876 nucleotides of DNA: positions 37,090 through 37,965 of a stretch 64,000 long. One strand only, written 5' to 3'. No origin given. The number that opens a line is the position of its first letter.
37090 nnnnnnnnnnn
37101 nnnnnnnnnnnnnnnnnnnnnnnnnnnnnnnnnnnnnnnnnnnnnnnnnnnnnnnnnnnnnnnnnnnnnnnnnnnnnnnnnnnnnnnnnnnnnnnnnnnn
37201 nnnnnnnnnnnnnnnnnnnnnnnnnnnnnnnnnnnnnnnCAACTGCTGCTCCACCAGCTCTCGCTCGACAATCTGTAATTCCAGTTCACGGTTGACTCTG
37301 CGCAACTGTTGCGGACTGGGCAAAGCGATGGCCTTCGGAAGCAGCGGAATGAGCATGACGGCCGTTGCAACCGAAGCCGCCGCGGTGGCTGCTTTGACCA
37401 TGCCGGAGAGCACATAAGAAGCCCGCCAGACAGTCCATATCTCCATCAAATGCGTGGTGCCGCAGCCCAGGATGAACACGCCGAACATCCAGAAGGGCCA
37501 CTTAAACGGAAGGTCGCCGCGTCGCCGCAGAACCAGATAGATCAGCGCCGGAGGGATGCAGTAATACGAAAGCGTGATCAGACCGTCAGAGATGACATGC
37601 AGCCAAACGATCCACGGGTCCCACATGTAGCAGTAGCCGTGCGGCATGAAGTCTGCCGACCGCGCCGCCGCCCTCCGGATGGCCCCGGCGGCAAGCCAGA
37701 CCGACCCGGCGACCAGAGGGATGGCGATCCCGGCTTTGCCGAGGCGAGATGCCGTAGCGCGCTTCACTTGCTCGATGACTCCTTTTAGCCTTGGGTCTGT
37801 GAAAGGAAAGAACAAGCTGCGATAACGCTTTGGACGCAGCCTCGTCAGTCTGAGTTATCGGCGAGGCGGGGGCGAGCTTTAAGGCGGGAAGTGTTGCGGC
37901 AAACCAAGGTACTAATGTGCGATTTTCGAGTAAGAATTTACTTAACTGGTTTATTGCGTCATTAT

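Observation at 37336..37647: Plant-ethylene-receptor-type (ETR1-like) Cu/ethylene-binding membrane domain on an acidobacterial-type six-PAS histidine kinase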

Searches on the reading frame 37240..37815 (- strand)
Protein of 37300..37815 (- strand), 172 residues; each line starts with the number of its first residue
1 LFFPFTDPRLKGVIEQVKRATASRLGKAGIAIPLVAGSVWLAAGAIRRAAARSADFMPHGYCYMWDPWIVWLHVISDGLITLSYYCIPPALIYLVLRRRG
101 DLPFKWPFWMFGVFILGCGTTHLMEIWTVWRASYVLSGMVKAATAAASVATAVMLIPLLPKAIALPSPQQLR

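Call 3: search_protein_families(library=pfam, proteins=[window:37300-37815:-], max_evalue=1)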
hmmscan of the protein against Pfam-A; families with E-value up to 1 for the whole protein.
window:37300-37815:- (172 aa): 1 family
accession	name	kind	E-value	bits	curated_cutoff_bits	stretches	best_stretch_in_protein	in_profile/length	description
PF25487.1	ETR1_N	-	5.3e-38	129.6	27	1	69-165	2-97/97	Ethylene receptor 1-like, N-terminal domain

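Call 4: search_protein_families(library=ncbifam, proteins=[window:37300-37815:-], max_evalue=1)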
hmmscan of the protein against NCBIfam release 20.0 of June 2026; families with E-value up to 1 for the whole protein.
window:37300-37815:- (172 aa): 1 family
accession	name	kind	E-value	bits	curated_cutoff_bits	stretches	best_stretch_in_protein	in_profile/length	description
NF006571.0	PRK09087.1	equivalog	0.048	13.4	297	1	105-154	39-93/228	DnaA regulatory inactivator HdaA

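Call 5: search_solved_structures(query=window:37300-37815:-, max_evalue=10, show_alignments=3)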
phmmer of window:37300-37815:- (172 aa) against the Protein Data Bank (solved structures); distinct sequences matched with E-value up to 10: 0.

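Call 9: find_homologous_proteins(query=window:37300-37815:-, max_evalue=0.001)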
Query window:37300-37815:- (172 aa): 493 proteins with E <= 0.001 among 1336 candidates; the best 120 are listed.
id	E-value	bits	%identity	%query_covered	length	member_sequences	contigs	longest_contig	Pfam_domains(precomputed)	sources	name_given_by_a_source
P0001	7.9e-82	292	85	91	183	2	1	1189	PF25487.2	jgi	-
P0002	8.3e-69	249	73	91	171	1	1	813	PF25487.2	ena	-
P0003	1.2e-66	242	78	83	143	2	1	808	PF25487.2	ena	-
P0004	2.7e-64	234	70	89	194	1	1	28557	PF25487.2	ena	-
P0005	1.4e-60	222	68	90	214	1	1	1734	PF25487.2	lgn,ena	-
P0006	5.2e-60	220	65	91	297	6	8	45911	PF05227.20,PF25487.2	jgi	jgi:hypothetical protein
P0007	2.6e-58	215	64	88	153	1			PF25487.2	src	-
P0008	3.1e-57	211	76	70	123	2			PF25487.2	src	-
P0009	1.1e-56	210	62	91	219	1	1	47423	PF25487.2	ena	-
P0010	3.0e-56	208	74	70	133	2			PF25487.2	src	-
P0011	5.1e-56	207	62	91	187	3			PF25487.2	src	-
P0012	1.3e-55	206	69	84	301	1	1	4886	PF25487.2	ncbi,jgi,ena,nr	ncbi:MAG TPA: hypothetical protein VK638_31940 [Edaphobacter sp.]|nr:hypothetical protein [Edaphobac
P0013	2.6e-55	205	63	91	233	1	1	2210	PF25487.2,PF06785.17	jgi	jgi:hypothetical protein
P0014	2.6e-55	205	73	78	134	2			PF25487.2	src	-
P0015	3.1e-55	205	74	70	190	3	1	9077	PF25487.2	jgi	jgi:hypothetical protein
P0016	3.4e-55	205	75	70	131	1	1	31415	PF25487.2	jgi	jgi:two-component system NtrC family sensor kinase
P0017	4.6e-55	204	77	70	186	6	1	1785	PF25487.2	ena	-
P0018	1.4e-54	203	73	72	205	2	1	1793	PF25487.2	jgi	-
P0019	2.4e-54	202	61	91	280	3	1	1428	PF05227.20,PF25487.2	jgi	jgi:hypothetical protein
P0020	3.0e-54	202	73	69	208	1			PF25487.2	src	-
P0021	3.5e-54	201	65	85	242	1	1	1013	PF25487.2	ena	-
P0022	3.8e-54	201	73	69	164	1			PF25487.2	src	-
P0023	1.4e-53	200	74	69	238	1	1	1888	PF25487.2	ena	-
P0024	1.4e-53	199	74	69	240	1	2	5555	PF25487.2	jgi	jgi:hypothetical protein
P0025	1.4e-53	199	69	70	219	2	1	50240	PF25487.2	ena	-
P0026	1.6e-53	199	74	70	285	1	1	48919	PF08448.17,PF00989.32,PF25487.2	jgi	jgi:PAS domain-containing protein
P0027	1.9e-53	199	73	70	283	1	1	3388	PF13188.14,PF00989.32,PF25487.2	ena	-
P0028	2.3e-53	199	59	93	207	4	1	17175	PF25487.2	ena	-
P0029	2.9e-53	198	61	91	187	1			PF25487.2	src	-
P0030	3.1e-53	198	62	89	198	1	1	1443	PF25487.2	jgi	jgi:hypothetical protein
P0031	3.6e-53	198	67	70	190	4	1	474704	PF25487.2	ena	-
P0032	4.8e-53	198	72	69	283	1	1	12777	PF13426.14,PF13188.14,PF00989.32,PF25487.2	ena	-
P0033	5.2e-53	198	63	88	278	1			PF08447.19,PF13426.14,PF08448.17,PF00989.32,PF25487.2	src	-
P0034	6.5e-53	197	62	88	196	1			PF25487.2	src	-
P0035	9.4e-53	197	72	70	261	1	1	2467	PF13188.14,PF00989.32,PF25487.2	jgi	-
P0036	1.4e-52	196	70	70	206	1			PF25487.2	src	-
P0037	2.2e-52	196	70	75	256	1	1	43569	PF25487.2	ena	-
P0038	2.4e-52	195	60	85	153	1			PF25487.2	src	-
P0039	4.6e-52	195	61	88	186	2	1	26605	PF25487.2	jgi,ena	-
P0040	7.9e-52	194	60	87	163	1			PF25487.2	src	-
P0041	8.1e-52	194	74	67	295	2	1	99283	PF13426.14,PF13188.14,PF08448.17,PF00989.32,PF25487.2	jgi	jgi:PAS domain S-box-containing protein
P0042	9.2e-52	194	71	69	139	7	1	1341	PF25487.2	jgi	-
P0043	1.7e-51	193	70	70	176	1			PF25487.2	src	-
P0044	1.8e-51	193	70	70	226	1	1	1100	PF25487.2,PF06785.17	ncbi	-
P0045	2.6e-51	192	70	70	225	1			PF25487.2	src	-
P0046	3.3e-51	192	68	70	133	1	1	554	PF25487.2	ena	-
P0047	4.0e-51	191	69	70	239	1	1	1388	PF25487.2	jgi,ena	-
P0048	6.2e-51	191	61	91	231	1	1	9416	PF25487.2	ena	-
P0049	6.5e-51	191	65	82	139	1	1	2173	PF25487.2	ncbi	ncbi:MAG: hypothetical protein WA824_20715, partial [Candidatus Sulfotelmatobacter sp.]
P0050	9.0e-51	190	68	70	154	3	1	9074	PF25487.2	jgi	jgi:hypothetical protein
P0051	1.1e-50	190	72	67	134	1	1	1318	PF25487.2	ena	-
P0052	1.2e-50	190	70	70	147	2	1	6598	PF25487.2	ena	-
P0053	2.0e-50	189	68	70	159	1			PF25487.2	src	-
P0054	2.1e-50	189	68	70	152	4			PF25487.2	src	-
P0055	2.4e-50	189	68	70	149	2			PF25487.2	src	-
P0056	2.6e-50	189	68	70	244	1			PF13188.14,PF00989.32,PF25487.2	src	-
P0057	2.8e-50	189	69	70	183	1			PF25487.2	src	-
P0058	2.8e-50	189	72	68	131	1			PF25487.2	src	-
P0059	3.4e-50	188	70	66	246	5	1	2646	PF25487.2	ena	-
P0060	4.0e-50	188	69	70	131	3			PF25487.2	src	-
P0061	4.1e-50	188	70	66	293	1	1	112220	PF05227.20,PF25487.2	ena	-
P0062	4.3e-50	188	59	85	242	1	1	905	PF25487.2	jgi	jgi:hypothetical protein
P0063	4.7e-50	188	68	72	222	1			PF25487.2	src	-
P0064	5.6e-50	188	75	64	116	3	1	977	PF25487.2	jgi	-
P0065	6.7e-50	187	68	70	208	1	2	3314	PF25487.2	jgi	jgi:hypothetical protein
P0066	1.3e-49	187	69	70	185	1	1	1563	PF25487.2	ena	-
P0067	1.5e-49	186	68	70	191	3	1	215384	PF25487.2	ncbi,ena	-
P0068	2.0e-49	186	68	70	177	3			PF25487.2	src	-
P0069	2.0e-49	186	68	70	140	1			PF25487.2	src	-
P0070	2.5e-49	186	67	77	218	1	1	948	PF25487.2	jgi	-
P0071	2.6e-49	186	67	70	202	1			PF25487.2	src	-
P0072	2.8e-49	185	69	67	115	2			PF25487.2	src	-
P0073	3.4e-49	185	68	70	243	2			PF05227.20,PF25487.2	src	-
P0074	3.5e-49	185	69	70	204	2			PF25487.2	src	-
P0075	3.9e-49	185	68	70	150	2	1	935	PF25487.2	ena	-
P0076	4.3e-49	185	68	70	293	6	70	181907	PF08447.19,PF13426.14,PF08448.17,PF00989.32,PF25487.2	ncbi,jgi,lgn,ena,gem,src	ncbi:MAG: PAS domain S-box protein [Terriglobales bacterium]|jgi:PAS domain S-box-containing protein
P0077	4.4e-49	185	64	78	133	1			PF25487.2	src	-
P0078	4.4e-49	185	68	70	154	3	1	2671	PF25487.2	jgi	jgi:hypothetical protein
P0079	4.5e-49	185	68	70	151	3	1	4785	PF25487.2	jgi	jgi:hypothetical protein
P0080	4.5e-49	185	68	70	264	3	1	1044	PF08447.19,PF25487.2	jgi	jgi:PAS domain-containing protein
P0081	4.7e-49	185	69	66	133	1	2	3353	PF25487.2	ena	-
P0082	5.0e-49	185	68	70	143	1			PF25487.2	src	-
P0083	5.5e-49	185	70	70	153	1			PF25487.2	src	-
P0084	7.5e-49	184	71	70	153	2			PF25487.2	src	-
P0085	1.0e-48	184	68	70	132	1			PF25487.2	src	-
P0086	1.0e-48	184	68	70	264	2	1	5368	PF13188.14,PF00989.32,PF25487.2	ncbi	-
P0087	1.7e-48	183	69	70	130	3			PF25487.2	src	-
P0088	1.8e-48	183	67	69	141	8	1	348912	PF25487.2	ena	-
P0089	1.9e-48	183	66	70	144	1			PF25487.2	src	-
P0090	2.2e-48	183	58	88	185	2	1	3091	PF25487.2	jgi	jgi:hypothetical protein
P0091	2.4e-48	182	68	70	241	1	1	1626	PF25487.2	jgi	-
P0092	2.5e-48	182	65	70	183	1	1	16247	PF25487.2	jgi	jgi:two-component system, NtrC family, sensor kinase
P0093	2.6e-48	182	70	68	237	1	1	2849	PF13188.14,PF00989.32,PF25487.2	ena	-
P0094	2.9e-48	182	64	70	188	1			PF25487.2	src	-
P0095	2.9e-48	182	65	70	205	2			PF25487.2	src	-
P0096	3.6e-48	182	67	70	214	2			PF25487.2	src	-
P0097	3.9e-48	182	66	69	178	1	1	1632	PF25487.2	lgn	-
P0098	4.4e-48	182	70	66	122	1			PF25487.2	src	-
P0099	4.4e-48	182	67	70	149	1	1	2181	PF25487.2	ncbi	-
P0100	5.5e-48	181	66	70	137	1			PF25487.2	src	-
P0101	5.7e-48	181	68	70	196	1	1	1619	PF25487.2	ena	-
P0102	5.8e-48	181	67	70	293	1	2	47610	PF08447.19,PF13426.14,PF08448.17,PF00989.32,PF25487.2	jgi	jgi:PAS domain S-box-containing protein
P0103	5.8e-48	181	69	69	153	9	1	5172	PF25487.2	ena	-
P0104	6.6e-48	181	68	70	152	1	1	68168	PF25487.2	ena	-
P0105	8.0e-48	181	68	67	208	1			PF25487.2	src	-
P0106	8.4e-48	181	67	70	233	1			PF05227.20,PF25487.2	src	-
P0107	9.0e-48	181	65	69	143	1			PF25487.2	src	-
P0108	9.9e-48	180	69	67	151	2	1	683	PF25487.2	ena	-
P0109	1.1e-47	180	70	70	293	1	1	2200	PF08447.19,PF13426.14,PF08448.17,PF00989.32,PF25487.2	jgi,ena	-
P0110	1.5e-47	180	65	72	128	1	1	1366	PF25487.2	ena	-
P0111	1.5e-47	180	67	70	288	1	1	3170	PF05227.20,PF25487.2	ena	-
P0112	1.8e-47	180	69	65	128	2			PF25487.2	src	-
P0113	2.1e-47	179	58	87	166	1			PF25487.2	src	-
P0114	2.3e-47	179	66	69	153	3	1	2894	PF25487.2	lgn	-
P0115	2.4e-47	179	66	70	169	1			PF25487.2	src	-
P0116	2.4e-47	179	65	70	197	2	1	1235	PF25487.2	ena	-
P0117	2.8e-47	179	68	70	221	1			PF25487.2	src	-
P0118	3.5e-47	179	68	70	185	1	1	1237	PF25487.2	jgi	jgi:hypothetical protein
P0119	3.8e-47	179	66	70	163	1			PF25487.2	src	-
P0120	4.3e-47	178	67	70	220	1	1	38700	PF25487.2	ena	-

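Call 26: find_related_loci(query=window:37300-37767:-, collection=genome_contigs, flank=8000)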
Query window:37300-37767:- (156 aa) in genome_contigs; peptide patterns used: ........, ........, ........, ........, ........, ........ (x = any residue, [..] = any of these).
505 stretches matched a pattern; 254 encode a relative of the query (tblastn E <= 1e-3); the best 80 are kept; 80 distinct loci.
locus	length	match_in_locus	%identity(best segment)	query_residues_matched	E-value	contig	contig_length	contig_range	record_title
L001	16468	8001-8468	86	1-156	8e-83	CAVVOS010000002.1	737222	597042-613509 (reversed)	MAG: uncultured Acidobacteriaceae bacterium isolate MFD02138.bin.1.23 genome assembly, contig: contig_11974, whole genom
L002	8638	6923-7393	83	1-156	1e-79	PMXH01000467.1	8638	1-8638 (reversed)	MAG: Acidobacteriaceae bacterium isolate bog_174 73.20110700_S3M.98_contig_74511, whole genome shotgun sequence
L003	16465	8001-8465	76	1-156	7e-78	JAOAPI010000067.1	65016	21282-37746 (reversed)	MAG: Candidatus Sulfotelmatobacter sp. isolate RYN_10 scaffold_2291524, whole genome shotgun sequence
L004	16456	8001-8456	69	1-153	1e-67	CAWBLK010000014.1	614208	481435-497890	MAG: uncultured Acidobacteriaceae bacterium isolate MFD04434.bin.2.22 genome assembly, contig: contig_7128, whole genome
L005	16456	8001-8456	69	1-153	4e-67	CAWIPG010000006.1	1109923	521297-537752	MAG: uncultured Acidobacteriaceae bacterium isolate MFD00964.bin.1.217 genome assembly, contig: contig_71076, whole geno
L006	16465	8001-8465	75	1-156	2e-65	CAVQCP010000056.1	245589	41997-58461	MAG: uncultured Acidobacteriaceae bacterium isolate MFD02138.bin.2.76 genome assembly, contig: contig_49418, whole genom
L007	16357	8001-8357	79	37-156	4e-64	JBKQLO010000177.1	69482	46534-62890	MAG: Terriglobales bacterium isolate CRr3G3H3I__bin_105 CRr3G3H3I_000000247925, whole genome shotgun sequence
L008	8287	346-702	79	37-156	6e-64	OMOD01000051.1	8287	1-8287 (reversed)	Acidobacteriaceae bacterium SbA1 strain Peat soil MAG SbA1 genome assembly, contig: SBA1_Contig_144, whole genome shotgu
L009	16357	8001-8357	78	37-156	7e-63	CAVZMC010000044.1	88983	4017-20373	MAG: uncultured Acidobacteriaceae bacterium isolate MFD09222.bin.3.34 genome assembly, contig: contig_188248, whole geno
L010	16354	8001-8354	76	37-155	1e-62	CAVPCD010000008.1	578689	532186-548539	MAG: uncultured Acidobacteriota bacterium isolate MFD10064.bin.1.147 genome assembly, contig: contig_15588, whole genome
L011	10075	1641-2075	65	5-150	3e-62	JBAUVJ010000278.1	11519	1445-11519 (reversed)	MAG: Candidatus Sulfotelmatobacter sp. isolate MFD04227_ilm_asm_bin12 k127_47433, whole genome shotgun sequence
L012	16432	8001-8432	70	12-155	2e-62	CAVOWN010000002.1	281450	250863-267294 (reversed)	MAG: Terriglobales bacterium isolate MFD00082.bin.1.144 genome assembly, contig: contig_11789, whole genome shotgun sequ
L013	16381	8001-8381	73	32-156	2e-61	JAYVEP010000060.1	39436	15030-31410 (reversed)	MAG: Acidobacteriaceae bacterium isolate GL35_DN_metabat_92_sub GL35_DN_metabat_92_sub_59, whole genome shotgun sequence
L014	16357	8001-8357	75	37-156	9e-61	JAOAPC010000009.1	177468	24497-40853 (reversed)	MAG: Acidobacteriaceae bacterium isolate RYN_4 scaffold_597469, whole genome shotgun sequence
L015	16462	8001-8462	62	1-156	4e-60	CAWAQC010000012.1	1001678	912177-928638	MAG: uncultured Acidobacteriaceae bacterium isolate MFD04434.bin.1.33 genome assembly, contig: contig_746, whole genome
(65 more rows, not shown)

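Call 29: predict_structure(alignment_id=A2)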
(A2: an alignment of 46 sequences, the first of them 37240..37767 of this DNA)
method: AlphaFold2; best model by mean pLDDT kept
length: 176 residues; sequences in the alignment: 46
mean_pLDDT: 78.6   pTM: 0.53
mean pLDDT of the five models: 78.6, 78.4, 74.8, 72.6, 71.6
residues with pLDDT >= 90: 23; 70-90: 122; 50-70: 26; < 50: 5
segments of 3 or more residues with pLDDT < 50: 1-4
pLDDT, mean of each block of 10 residues (from residue 1): 51 72 80 63 58 81 87 83 79 85 85 74 77 81 83 90 97 96
secondary structure, 60 per line:
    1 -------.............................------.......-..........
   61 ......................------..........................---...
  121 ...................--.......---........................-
elements in order: H8-36 H43-49 H51-82 H89-114 H118-139 H142-148 H152-175

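Call 34: fold_search(model_id=the predicted structure, library=pdb)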
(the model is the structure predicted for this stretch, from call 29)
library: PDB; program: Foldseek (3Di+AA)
matches with E <= 10: 92; with E <= 0.001: 0
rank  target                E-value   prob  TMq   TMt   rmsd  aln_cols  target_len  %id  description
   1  8bef_K                9.1e-01  0.75  0.33  0.53   3.7        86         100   12  Cryo-EM structure of the Arabidopsis thaliana I+III2 supercomplex (CI membrane core) (released 2023-01-11)
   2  7aqq_K                1.2e+00  0.54  0.33  0.55   4.7        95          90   10  Cryo-EM structure of Arabidopsis thaliana Complex-I (membrane core) (released 2021-12-08)
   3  6x89_4L               1.4e+00  0.41  0.28  0.47   5.7        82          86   10  Vigna radiata mitochondrial complex I* (released 2020-09-02)
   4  7ar7_K                1.5e+00  0.35  0.28  0.46   5.7        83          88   10  Cryo-EM structure of Arabidopsis thaliana complex-I (open conformation) (released 2022-03-02)
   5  7a23_K                1.6e+00  0.51  0.33  0.58   4.4        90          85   12  Plant mitochondrial respiratory complex I (released 2020-10-28)
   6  2rld_B                1.6e+00  0.47  0.34  0.47   8.6       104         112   10  CRYSTAL STRUCTURE OF A PROTEIN WITH UNKNOWN FUNCTION FROM S23 RIBOSOMAL PROTEIN FAMILY (BT_0352) FROM BACTEROIDES THET (released 2007-10-30)
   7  2v0o_B                1.7e+00  0.18  0.26  0.18  27.3       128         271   11  FCHO2 F-BAR domain (released 2007-06-26)
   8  3rko_G                1.8e+00  0.47  0.32  0.49   4.2        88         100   15  Crystal structure of the membrane domain of respiratory complex I from E. coli at 3.0 angstrom resolution (released 2011-08-03)
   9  6ixg_A                2.1e+00  0.08  0.17  0.14  23.8       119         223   16  Crystal structure of native apo SH3BP5 (P41) (released 2019-03-20)
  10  8e73_4L               2.2e+00  0.38  0.33  0.53   4.6        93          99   11  Vigna radiata supercomplex I+III2 (full bridge) (released 2023-01-11)
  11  4nqi_B                2.2e+00  0.20  0.29  0.23  29.6       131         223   13  Structure of the N-terminal I-BAR domain (1-259) of D.Discoideum IBARa (released 2014-02-05)
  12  2rld_C                2.4e+00  0.33  0.34  0.46   8.7       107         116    9  CRYSTAL STRUCTURE OF A PROTEIN WITH UNKNOWN FUNCTION FROM S23 RIBOSOMAL PROTEIN FAMILY (BT_0352) FROM BACTEROIDES THET (released 2007-10-30)
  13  9bia_D                2.5e+00  0.28  0.33  0.45   5.1        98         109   10  Cryo-EM structure of NINJ1 K45Q bound to Nb538 (released 2024-10-16)
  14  5j45                  2.5e+00  0.08  0.17  0.25  25.6       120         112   10  Crystal structure of Shrub, fly ortholog of SNF7/CHMP4B (released 2016-07-20)
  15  2rld_E                2.7e+00  0.28  0.31  0.44   8.8       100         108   10  CRYSTAL STRUCTURE OF A PROTEIN WITH UNKNOWN FUNCTION FROM S23 RIBOSOMAL PROTEIN FAMILY (BT_0352) FROM BACTEROIDES THET (released 2007-10-30)
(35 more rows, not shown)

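Call 35: search_protein_representatives(protein=window:37300-37767:-)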
Query: 156 residues. Proteins with E-value up to 0.001 (for the whole library): 8406; up to 1e-10: 6242; up to 1e-30: 1517. The best 150 are listed.
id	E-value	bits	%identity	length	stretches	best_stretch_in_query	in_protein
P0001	2.5e-82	291.0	85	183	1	2-156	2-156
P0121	1.9e-63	229.7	68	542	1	2-155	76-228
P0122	1.5e-62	226.8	70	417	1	2-152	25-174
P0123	3.5e-61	222.3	70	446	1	2-153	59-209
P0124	1.6e-60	220.1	73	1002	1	6-155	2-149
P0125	1.8e-58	213.5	65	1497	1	2-151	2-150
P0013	3.3e-56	206.1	64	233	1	1-156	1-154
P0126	5.9e-56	205.3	65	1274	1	6-156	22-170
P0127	9.0e-56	204.7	66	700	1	10-156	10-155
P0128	2.7e-55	203.1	63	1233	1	1-151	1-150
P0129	2.9e-55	203.0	79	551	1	39-155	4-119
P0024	3.1e-54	199.7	75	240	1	37-155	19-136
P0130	6.9e-54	198.6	67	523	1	14-155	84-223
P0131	1.1e-53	197.9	66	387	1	9-156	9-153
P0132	1.9e-53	197.1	74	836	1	39-155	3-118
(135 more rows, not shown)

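Call 40: search_protein_families(library=pfam, alignment_id=A3, max_evalue=0.00001)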
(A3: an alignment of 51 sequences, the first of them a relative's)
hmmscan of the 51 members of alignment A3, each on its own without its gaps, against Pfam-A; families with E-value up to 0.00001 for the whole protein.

A. member 1, L001:7986-11465:+ (1160 aa): 10 families
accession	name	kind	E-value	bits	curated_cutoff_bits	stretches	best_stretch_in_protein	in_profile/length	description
PF08448.16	PAS_4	-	3.2e-55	185.5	23.1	4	354-464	1-110/110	PAS fold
PF13426.13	PAS_9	-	7e-55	184.1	27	2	359-461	2-103/103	PAS domain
PF00989.32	PAS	-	1.6e-50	170.3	22.6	2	348-459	1-113/113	PAS fold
PF08447.18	PAS_3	-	8.4e-45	151.4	25.6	2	504-584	9-89/89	PAS fold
PF25487.1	ETR1_N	-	6.2e-39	132.6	27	1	59-154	2-97/97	Ethylene receptor 1-like, N-terminal domain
PF02518.31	HATPase_c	-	9.7e-23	81.2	26.4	1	1030-1138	2-108/111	Histidine kinase-, DNA gyrase B-, and HSP90-like ATPase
PF13188.13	PAS_8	-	1.2e-20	73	21.8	0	349-394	2-44/65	PAS domain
PF12860.13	PAS_7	-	4.5e-13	49.8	27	0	775-893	1-114/115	PAS fold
PF00512.31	HisKA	-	3e-10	40.4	26.9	1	922-985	3-63/66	His Kinase A (phospho-acceptor) domain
PF13596.12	PAS_10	-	4.3e-08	34.2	22.1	0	365-460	16-106/106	PAS domain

B. families by the number of members that match (of 51 scanned): 16 families
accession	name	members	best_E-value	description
PF25487.1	ETR1_N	51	2.7e-42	Ethylene receptor 1-like, N-terminal domain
PF08448.16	PAS_4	48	6.7e-91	PAS fold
PF13426.13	PAS_9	48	6.7e-90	PAS domain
PF08447.18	PAS_3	48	2.9e-54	PAS fold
PF00989.32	PAS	47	5.9e-75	PAS fold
PF00512.31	HisKA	46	7.1e-15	His Kinase A (phospho-acceptor) domain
PF02518.31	HATPase_c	45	1.6e-29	Histidine kinase-, DNA gyrase B-, and HSP90-like ATPase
PF13188.13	PAS_8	44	6.2e-43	PAS domain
PF12860.13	PAS_7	33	8.3e-22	PAS fold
PF13596.12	PAS_10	30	1.1e-14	PAS domain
PF24820.1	Diguanyl_cycl_sensor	20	1.7e-14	Diguanylate cyclase-like sensor domain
PF05227.19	CHASE3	10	7.1e-25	CHASE3 domain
PF24990.1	PAS_13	2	7e-08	ERT1/acuK family PAS domain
PF08670.17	MEKHLA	1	1.7e-08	MEKHLA domain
PF17765.7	MLTR_LBD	1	2.3e-06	MmyB-like transcription regulator ligand binding domain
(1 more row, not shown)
